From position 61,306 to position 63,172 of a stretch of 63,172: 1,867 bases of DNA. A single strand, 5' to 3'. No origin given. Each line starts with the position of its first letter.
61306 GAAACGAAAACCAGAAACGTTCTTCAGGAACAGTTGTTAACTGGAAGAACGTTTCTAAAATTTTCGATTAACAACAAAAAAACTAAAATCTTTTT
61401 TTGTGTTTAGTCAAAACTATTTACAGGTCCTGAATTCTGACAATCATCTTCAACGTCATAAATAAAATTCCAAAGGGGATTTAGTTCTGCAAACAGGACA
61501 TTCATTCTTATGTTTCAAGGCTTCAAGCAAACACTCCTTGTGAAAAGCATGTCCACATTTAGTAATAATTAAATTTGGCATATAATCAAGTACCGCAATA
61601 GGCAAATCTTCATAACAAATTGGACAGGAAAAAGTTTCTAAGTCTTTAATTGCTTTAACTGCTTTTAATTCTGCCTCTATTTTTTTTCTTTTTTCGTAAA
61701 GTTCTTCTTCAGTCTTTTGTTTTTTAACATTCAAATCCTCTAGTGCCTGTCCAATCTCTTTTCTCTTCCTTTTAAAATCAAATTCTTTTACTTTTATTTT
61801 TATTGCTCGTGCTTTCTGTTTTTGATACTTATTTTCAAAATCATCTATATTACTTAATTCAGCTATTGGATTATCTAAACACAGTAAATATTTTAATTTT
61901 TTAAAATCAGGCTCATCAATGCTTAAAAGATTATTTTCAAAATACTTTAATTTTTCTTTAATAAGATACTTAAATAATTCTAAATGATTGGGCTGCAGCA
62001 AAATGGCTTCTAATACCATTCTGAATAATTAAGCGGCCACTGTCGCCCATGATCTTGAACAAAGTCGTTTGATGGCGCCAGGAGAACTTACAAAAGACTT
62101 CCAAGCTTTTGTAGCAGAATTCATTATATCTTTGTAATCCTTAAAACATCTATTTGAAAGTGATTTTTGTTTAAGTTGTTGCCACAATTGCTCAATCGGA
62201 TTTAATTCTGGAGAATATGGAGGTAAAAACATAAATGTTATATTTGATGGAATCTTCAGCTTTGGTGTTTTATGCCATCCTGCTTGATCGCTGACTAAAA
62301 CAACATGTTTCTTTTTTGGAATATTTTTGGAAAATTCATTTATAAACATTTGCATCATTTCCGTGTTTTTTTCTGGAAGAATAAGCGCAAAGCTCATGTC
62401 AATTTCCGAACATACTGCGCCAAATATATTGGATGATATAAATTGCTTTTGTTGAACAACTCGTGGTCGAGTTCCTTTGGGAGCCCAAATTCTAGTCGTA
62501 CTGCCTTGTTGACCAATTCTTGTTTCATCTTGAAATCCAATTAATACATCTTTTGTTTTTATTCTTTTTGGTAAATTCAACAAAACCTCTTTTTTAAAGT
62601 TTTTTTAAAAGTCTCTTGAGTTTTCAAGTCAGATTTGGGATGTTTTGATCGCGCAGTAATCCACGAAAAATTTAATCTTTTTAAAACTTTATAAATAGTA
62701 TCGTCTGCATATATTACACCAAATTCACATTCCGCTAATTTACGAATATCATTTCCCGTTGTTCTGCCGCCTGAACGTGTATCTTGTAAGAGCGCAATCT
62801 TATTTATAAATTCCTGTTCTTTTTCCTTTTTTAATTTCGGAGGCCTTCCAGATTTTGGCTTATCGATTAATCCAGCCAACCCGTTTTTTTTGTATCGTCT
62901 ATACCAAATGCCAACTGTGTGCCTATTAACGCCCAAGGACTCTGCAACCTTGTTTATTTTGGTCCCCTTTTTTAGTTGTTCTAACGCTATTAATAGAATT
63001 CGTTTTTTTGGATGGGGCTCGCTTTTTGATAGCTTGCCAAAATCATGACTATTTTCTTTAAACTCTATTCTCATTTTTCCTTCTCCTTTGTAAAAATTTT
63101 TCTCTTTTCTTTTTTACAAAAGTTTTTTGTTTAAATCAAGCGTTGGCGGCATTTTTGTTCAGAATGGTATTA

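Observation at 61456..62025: Eukaryote-like RING-H2 gene whose annotated start codon lies inside the IS630 terminal inverted repeat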

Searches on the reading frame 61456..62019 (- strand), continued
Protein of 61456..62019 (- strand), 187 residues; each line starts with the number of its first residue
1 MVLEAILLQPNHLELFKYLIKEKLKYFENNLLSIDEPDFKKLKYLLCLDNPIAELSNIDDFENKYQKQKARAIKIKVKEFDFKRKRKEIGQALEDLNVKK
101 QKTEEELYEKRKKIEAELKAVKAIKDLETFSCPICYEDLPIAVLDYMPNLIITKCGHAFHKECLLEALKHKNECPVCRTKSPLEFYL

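Call 67: fold_search(model_id=the predicted structure, library=pdb)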
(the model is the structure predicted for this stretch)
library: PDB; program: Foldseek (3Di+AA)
matches with E <= 10: 401; with E <= 0.001: 1
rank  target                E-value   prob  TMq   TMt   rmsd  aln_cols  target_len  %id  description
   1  2ea6_MODEL_1_A        7.3e-04  1.00  0.24  0.60   3.8        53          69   42  Solution Structure of the RING domain of the human ring finger protein 4 (released 2007-07-31)
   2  8gbq_B                1.1e-03  1.00  0.25  0.49   1.7        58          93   33  Structure of RNF125 in complex with UbcH5b (released 2023-07-19)
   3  3ng2_B                1.4e-03  1.00  0.25  0.65   5.7        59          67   39  Crystal structure of the RNF4 ring domain dimer (released 2010-10-06)
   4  2xeu_A                1.9e-03  1.00  0.25  0.68   3.6        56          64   38  Ring domain (released 2010-07-28)
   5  4ap4_A                2.0e-03  1.00  0.26  0.36   3.6        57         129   38  Rnf4 - ubch5a - ubiquitin heterotrimeric complex (released 2012-07-25)
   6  2lxh_MODEL_1_C        2.3e-03  1.00  0.22  0.66   2.1        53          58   30  NMR structure of the RING domain in ubiquitin ligase gp78 (released 2013-08-28)
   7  1x4j_MODEL_1_A        3.5e-03  1.00  0.23  0.55   2.4        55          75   31  Solution structure of RING finger in RING finger protein 38 (released 2005-11-14)
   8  8rx0_R                4.5e-03  1.00  0.24  0.60   5.6        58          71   28  (NEDD8)-CRL2VHL-MZ1-Brd4BD2-Ub(G76S, K48C)-UBE2R1(C93K, S138C, C191S, C223S)-Ub (released 2024-03-06)
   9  5ulk_C                5.6e-03  1.00  0.24  0.86   1.8        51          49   27  Crystal Structure of RNF165 in complex with a UbcH5b~Ub conjugate (released 2017-06-07)
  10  5jg6_D                5.6e-03  1.00  0.22  0.60   4.9        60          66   32  APC11-Ubv shows role of noncovalent RING-Ubiquitin interactions in processive multiubiquitination and Ubiquitin chain  (released 2016-06-15)
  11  6w7z_B                6.0e-03  1.00  0.23  0.59   2.3        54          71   24  RNF12 RING domain in complex with Ube2d2 (released 2020-05-20)
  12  3ng2_A                6.0e-03  1.00  0.25  0.65   5.6        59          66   37  Crystal structure of the RNF4 ring domain dimer (released 2010-10-06)
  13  6wi7                  6.4e-03  1.00  0.22  0.20   1.7        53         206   38  RING1B-BMI1 fusion in closed conformation (released 2021-04-14)
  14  5l9t_B                6.4e-03  1.00  0.22  0.58   5.3        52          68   33  Model of human Anaphase-promoting complex/Cyclosome (APC/C-CDH1) with E2 UBE2S poised for polyubiquitination where UBE (released 2016-10-26)
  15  5d0i_B                6.8e-03  1.00  0.25  0.85   3.0        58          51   24  Structure of RING finger protein 165 (released 2015-12-09)
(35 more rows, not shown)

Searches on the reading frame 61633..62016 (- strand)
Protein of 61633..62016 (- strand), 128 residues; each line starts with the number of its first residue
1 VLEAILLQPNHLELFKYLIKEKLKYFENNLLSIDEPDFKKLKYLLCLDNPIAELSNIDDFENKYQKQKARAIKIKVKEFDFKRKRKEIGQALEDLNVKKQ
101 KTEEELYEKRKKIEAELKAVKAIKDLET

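Call 37: find_homologous_proteins(query=window:61633-62016:-, max_evalue=10)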
Query seq(128 aa) (128 aa): 1 proteins with E <= 10 among 44 candidates.
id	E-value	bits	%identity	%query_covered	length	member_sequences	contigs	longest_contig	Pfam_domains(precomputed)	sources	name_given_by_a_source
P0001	4.9e-70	251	100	100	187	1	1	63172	PF00097.32,PF14634.13,PF13923.13,PF12678.14,PF13445.13,PF13639.13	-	-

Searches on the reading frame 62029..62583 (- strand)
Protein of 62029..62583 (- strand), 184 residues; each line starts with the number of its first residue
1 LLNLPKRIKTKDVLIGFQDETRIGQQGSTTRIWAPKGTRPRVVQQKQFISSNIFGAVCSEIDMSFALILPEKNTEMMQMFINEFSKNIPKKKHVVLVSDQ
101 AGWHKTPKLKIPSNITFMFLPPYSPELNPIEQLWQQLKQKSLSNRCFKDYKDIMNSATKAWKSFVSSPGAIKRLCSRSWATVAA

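Call 3: search_protein_families(library=pfam, proteins=[window:62029-62583:-], max_evalue=1)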
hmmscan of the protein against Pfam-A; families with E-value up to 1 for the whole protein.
window:62029-62583:- (184 aa): 3 families
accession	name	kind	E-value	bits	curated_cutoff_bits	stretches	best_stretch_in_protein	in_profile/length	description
PF13358.12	DDE_3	-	1.3e-30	106.6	28.6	1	17-153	4-145/146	DDE superfamily endonuclease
PF07592.17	DDE_Tnp_ISAZ013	-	0.065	12.7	26.9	1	114-162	214-264/308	Rhodopirellula transposase DDE domain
PF18882.5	DUF5647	-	0.2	11.9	27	0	110-132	26-48/79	Family of unknown function (DUF5647)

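Call 13: search_protein_families(library=ncbifam, proteins=[window:62029-62583:-], max_evalue=0.001)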
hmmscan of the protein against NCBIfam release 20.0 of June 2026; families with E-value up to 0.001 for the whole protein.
window:62029-62583:- (184 aa): 1 family
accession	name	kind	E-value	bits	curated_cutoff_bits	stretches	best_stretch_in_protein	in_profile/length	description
NF033545.0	transpos_IS630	equivalog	6.7e-44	150.5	100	1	8-164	139-298/299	IS630 family transposase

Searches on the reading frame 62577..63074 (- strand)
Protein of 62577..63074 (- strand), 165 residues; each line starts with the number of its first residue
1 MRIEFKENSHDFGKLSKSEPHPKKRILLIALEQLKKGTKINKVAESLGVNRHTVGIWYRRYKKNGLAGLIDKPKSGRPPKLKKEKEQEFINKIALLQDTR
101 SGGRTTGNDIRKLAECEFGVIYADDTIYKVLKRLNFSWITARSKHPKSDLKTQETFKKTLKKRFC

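Call 3: search_protein_families(library=pfam, proteins=[window:62577-63074:-], max_evalue=1)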
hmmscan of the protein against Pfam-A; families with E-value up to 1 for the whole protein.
window:62577-63074:- (165 aa): 12 families
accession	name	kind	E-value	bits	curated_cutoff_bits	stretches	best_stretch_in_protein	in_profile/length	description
PF13592.12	HTH_33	-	3.1e-14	52.7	25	1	102-159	2-59/60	Winged helix-turn helix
PF13565.12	HTH_32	-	1e-12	48.8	33.7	1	53-131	1-73/73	Homeodomain-like domain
PF13384.12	HTH_23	-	8.2e-10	38.6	24.6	1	23-70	3-50/50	Homeodomain-like domain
PF13551.12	HTH_29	-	6.3e-09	36.2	28.1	1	30-87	4-64/64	Winged helix-turn helix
PF13518.12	HTH_28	-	4.9e-08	33.4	25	1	29-77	4-52/52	Helix-turn-helix domain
PF02796.21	HTH_7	-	0.00012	22.6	23.8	1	34-54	18-38/45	Helix-turn-helix domain of resolvase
PF01527.26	HTH_Tnp_1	-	0.00018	22.1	24.1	1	29-84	15-63/75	Transposase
PF06056.18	Terminase_5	-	0.0003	21.1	20.3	1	39-70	15-46/58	Putative ATPase subunit of terminase (gpP-like)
PF13011.12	LZ_Tnp_IS481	-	0.018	15.8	22.2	1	37-91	25-77/85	leucine-zipper of insertion element IS481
PF13635.12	DUF4143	-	0.061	13.5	28.1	1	11-63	3-56/160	Domain of unknown function (DUF4143)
PF07022.19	Phage_CI_repr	-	0.063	14.1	22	1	31-60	3-35/65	Bacteriophage CI repressor helix-turn-helix domain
PF24964.1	DUF7769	-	0.1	12.7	27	1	34-60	22-48/55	Domain of unknown function (DUF7769)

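Call 13: search_protein_families(library=ncbifam, proteins=[window:62577-63074:-], max_evalue=0.001)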
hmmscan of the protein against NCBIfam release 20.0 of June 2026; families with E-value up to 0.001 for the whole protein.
window:62577-63074:- (165 aa): 4 families
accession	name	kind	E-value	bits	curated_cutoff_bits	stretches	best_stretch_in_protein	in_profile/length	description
NF033545.0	transpos_IS630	equivalog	1.2e-28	100.4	100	1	25-161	2-135/299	IS630 family transposase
NF033577.2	transpos_IS481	equivalog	1.2e-11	44.6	224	1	30-149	6-120/284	IS481 family transposase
NF033594.2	transpos_ISNCY_2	equivalog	4.7e-05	22.7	250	1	35-145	8-113/368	ISNCY family transposase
NF033516.0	transpos_IS3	equivalog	9.5e-05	21.8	160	0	31-87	8-62/369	IS3 family transposase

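Call 38: find_encoding_contigs(protein=window:62577-63074:-, flank=3000, max_places=10)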
Protein window:62577-63074:- (165 aa): 4 contigs read that carry it; 3 places shown.
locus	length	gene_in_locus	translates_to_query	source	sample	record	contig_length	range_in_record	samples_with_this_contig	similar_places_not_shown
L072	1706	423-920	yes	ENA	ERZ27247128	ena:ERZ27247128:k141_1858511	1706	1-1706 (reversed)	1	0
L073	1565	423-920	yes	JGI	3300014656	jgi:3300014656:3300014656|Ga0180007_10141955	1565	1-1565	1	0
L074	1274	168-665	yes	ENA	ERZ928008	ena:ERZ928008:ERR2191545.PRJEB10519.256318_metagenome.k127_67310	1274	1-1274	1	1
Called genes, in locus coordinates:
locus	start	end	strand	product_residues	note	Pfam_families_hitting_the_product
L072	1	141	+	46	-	?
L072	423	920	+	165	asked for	PF13384:HTH_23, PF13551:HTH_29, PF13518:HTH_28 (weak), PF13565:HTH_32, PF13592:HTH_33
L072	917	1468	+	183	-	PF13358:DDE_3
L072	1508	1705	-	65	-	?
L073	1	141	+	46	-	?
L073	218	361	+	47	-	-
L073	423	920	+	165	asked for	PF13384:HTH_23, PF13551:HTH_29, PF13518:HTH_28 (weak), PF13565:HTH_32, PF13592:HTH_33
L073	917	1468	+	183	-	PF13358:DDE_3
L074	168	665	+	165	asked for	PF13384:HTH_23, PF13551:HTH_29, PF13518:HTH_28 (weak), PF13565:HTH_32, PF13592:HTH_33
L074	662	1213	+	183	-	PF13358:DDE_3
